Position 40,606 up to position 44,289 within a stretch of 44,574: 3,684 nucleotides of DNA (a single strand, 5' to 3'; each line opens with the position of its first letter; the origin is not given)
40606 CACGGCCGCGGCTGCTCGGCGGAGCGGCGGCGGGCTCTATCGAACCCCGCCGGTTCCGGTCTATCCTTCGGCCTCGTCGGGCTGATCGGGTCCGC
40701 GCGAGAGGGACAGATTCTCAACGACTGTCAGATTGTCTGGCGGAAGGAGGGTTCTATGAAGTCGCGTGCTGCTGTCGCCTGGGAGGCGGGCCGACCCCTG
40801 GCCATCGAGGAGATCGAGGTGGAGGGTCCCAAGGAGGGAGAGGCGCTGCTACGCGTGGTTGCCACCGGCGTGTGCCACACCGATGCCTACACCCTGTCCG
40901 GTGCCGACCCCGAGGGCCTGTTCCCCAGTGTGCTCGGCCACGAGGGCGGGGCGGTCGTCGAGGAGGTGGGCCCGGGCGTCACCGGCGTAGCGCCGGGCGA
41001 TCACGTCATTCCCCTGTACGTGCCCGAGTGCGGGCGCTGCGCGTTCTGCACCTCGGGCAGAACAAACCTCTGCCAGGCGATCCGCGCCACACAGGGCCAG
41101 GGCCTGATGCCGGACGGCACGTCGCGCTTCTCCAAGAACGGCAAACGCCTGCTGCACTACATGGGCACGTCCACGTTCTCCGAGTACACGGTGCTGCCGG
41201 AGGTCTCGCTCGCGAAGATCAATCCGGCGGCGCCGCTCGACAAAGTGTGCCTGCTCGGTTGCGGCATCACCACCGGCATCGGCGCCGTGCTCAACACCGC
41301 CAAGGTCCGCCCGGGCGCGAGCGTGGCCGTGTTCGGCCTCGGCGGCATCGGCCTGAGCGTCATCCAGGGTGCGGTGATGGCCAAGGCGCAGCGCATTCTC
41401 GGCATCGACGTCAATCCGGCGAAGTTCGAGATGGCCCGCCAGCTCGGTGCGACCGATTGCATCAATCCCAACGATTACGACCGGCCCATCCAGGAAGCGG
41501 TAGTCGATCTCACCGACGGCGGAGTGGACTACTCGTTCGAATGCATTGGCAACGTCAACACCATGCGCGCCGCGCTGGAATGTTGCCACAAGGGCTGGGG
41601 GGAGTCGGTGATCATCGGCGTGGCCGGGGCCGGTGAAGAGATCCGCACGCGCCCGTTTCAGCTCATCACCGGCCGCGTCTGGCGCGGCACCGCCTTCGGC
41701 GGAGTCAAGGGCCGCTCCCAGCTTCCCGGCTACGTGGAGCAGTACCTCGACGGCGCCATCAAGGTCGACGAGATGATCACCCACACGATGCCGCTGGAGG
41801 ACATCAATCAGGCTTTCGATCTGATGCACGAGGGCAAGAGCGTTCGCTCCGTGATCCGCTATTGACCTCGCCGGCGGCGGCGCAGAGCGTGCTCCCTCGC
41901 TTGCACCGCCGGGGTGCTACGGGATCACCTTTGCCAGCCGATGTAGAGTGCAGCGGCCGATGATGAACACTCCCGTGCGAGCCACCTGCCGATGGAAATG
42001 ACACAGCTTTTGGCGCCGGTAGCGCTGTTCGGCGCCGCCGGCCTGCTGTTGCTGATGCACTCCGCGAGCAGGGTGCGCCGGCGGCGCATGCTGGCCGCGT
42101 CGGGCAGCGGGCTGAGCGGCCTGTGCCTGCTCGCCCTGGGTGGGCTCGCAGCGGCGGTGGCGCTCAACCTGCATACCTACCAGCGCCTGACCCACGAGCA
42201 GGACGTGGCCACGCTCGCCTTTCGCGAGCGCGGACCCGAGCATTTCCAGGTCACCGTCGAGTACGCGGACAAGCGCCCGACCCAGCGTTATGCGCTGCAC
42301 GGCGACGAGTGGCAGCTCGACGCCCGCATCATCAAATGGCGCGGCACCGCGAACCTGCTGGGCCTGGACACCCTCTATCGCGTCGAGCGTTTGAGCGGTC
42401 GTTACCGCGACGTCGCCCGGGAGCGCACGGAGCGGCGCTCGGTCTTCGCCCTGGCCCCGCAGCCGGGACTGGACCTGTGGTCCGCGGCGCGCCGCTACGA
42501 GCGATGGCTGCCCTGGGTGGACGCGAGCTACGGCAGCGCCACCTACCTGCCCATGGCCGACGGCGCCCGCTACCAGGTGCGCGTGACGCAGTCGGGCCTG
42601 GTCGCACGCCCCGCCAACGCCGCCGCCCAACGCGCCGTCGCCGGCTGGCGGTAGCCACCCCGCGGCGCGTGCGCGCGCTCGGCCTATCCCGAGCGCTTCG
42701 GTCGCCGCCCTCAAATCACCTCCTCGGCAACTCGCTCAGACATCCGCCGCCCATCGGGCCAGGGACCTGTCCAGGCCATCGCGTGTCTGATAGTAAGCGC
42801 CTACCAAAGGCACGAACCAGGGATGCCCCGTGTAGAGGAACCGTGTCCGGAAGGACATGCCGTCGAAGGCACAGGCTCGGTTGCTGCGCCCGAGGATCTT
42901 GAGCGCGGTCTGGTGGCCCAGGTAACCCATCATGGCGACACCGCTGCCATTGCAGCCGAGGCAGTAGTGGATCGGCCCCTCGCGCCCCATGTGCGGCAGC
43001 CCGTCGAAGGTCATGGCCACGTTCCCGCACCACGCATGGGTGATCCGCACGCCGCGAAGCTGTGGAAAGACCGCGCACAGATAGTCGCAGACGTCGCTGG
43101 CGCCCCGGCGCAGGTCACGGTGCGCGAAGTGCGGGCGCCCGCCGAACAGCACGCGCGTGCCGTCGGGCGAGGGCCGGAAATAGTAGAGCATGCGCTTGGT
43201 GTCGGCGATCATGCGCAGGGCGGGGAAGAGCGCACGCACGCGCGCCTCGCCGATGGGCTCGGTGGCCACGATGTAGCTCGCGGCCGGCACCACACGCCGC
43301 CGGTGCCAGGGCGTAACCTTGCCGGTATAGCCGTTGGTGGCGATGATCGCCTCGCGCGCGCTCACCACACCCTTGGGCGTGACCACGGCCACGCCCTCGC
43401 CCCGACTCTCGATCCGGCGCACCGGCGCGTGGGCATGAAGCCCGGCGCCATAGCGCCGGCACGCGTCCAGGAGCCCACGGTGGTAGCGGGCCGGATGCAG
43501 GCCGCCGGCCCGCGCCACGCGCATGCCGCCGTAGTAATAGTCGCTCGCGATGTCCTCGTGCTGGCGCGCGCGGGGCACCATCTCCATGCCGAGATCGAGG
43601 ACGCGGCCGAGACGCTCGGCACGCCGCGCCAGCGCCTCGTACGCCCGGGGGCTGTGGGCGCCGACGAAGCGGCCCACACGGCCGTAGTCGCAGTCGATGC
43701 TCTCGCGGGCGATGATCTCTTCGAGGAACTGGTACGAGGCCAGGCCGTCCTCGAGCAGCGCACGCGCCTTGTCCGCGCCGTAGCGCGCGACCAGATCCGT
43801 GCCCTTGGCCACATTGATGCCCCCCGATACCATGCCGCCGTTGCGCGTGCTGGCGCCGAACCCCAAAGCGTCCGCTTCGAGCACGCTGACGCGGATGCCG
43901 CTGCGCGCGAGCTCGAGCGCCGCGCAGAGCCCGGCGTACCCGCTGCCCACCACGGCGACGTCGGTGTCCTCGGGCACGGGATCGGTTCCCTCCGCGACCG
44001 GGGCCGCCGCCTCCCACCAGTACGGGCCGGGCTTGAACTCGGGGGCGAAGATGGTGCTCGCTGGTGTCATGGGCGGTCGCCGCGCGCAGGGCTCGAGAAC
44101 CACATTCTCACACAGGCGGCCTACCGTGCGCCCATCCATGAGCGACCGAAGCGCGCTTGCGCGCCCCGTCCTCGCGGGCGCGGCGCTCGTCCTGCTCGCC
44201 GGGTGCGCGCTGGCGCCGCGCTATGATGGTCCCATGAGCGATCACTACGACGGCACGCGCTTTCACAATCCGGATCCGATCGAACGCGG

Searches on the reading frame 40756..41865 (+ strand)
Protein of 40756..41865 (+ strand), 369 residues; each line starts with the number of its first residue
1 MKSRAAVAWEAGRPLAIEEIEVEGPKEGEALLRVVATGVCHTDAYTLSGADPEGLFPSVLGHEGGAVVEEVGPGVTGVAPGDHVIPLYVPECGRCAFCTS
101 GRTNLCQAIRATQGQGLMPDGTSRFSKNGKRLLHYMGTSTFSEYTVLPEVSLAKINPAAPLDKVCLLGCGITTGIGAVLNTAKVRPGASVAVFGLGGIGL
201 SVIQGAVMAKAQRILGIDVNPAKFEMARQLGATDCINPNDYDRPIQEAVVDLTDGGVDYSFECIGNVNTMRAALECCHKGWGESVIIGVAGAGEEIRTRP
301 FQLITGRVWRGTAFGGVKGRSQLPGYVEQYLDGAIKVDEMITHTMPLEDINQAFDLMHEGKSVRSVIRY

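Call 55: search_protein_families(library=pfam, proteins=[window:40756-41865:+], max_evalue=0.01)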
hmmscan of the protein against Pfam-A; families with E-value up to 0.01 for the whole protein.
window:40756-41865:+ (369 aa): 4 families
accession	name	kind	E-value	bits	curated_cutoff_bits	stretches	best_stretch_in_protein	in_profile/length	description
PF00107.32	ADH_zinc_N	-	1.9e-25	89.7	31.8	1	197-325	1-122/129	Zinc-binding dehydrogenase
PF08240.17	ADH_N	-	1.9e-21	76.7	23.5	1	27-155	2-102/104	Alcohol dehydrogenase GroES-like domain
PF13602.12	ADH_zinc_N_2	-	3.4e-06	28.5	27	1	230-362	1-128/134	Zinc-binding dehydrogenase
PF16912.11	Glu_dehyd_C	-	0.0019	18.2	34.9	1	182-366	27-208/211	Glucose dehydrogenase C-terminus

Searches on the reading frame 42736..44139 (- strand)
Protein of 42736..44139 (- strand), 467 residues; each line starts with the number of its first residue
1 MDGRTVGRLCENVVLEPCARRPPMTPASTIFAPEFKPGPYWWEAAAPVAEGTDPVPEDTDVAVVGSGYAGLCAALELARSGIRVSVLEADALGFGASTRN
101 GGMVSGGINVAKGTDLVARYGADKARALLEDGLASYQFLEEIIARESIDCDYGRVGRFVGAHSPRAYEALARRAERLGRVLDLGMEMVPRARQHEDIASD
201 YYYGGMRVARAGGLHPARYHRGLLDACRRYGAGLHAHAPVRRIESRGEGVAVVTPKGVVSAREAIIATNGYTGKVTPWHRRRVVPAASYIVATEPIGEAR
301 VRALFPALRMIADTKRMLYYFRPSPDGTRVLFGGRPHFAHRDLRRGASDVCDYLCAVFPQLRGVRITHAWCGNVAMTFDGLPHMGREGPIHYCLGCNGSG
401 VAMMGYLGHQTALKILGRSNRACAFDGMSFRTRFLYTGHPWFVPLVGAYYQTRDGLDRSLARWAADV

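Call 55: search_protein_families(library=pfam, proteins=[window:42736-44139:-], max_evalue=0.01)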
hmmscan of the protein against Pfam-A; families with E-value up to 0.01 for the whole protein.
window:42736-44139:- (467 aa): 12 families
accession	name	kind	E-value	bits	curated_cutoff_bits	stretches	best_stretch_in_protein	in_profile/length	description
PF01266.30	DAO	-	1.6e-60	206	27.9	1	60-412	1-351/353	FAD dependent oxidoreductase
PF01494.25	FAD_binding_3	-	1.3e-06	28.3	22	1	58-104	1-46/349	FAD binding domain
PF01946.23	Thi4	-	1.9e-06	27.7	26.2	1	58-114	17-73/235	Thi4 family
PF13450.12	NAD_binding_8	-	2.7e-06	28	21.9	1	63-117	1-52/68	NAD(P)-binding Rossmann-like domain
PF00890.30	FAD_binding_2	-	5.4e-06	26.3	20.4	1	60-144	1-72/414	FAD binding domain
PF01593.30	Amino_oxidase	-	8.4e-06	25.8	19.8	1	69-172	2-102/443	Flavin containing amine oxidoreductase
PF12831.13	FAD_oxidored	-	1.5e-05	25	27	1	60-112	1-53/416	FAD dependent oxidoreductase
PF03486.20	HI0933_like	-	2.5e-05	24.3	50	1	60-137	2-78/244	HI0933-like protein Rossmann domain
PF13738.12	Pyr_redox_3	-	4.3e-05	23.3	30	0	63-92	2-32/305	Pyridine nucleotide-disulphide oxidoreductase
PF07992.20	Pyr_redox_2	-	7.3e-05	22.8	26.1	1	60-111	2-43/291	Pyridine nucleotide-disulphide oxidoreductase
PF01134.28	GIDA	-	0.0017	17.9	22.1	1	60-89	1-30/391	Glucose inhibited division protein A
PF00070.33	Pyr_redox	-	0.0089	17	22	0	61-89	2-30/82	Pyridine nucleotide-disulphide oxidoreductase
